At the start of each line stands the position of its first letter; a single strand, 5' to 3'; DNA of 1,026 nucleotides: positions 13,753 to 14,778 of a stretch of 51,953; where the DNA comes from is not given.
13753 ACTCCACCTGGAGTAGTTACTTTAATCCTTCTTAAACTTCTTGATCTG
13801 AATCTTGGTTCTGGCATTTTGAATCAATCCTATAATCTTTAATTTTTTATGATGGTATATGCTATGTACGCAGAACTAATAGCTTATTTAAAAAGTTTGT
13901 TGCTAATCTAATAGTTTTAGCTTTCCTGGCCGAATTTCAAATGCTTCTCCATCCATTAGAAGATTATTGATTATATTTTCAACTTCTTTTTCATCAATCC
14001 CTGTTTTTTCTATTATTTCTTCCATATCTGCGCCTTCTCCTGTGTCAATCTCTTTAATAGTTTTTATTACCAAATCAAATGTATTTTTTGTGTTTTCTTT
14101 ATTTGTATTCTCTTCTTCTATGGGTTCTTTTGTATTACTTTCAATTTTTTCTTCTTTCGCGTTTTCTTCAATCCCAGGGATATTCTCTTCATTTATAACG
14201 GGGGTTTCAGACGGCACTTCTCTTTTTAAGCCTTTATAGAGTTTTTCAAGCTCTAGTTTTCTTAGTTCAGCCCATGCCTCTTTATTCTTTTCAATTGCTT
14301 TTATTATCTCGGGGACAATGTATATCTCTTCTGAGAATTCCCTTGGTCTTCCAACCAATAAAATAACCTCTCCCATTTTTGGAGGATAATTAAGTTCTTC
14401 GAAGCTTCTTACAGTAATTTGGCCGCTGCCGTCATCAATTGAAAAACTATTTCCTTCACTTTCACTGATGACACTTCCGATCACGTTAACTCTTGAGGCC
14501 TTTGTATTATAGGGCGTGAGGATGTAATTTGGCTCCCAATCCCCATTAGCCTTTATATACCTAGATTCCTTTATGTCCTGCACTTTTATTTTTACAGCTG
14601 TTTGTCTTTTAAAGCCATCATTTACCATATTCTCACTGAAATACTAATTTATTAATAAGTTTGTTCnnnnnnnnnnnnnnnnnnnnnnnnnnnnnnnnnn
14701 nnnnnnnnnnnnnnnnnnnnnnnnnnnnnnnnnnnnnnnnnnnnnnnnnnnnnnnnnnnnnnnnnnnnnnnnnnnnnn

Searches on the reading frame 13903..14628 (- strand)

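Call 79: search_protein_families(library=pfam, max_evalue=0.0001, proteins=[window:13903-14628:-])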
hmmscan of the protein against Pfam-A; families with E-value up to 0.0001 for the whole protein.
window:13903-14628:- (241 aa): 1 family
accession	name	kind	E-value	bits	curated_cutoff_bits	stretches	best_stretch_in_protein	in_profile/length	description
PF08784.17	RPA_C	-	4.6e-05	24.5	22.6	1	155-228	27-98/106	Replication protein A C terminal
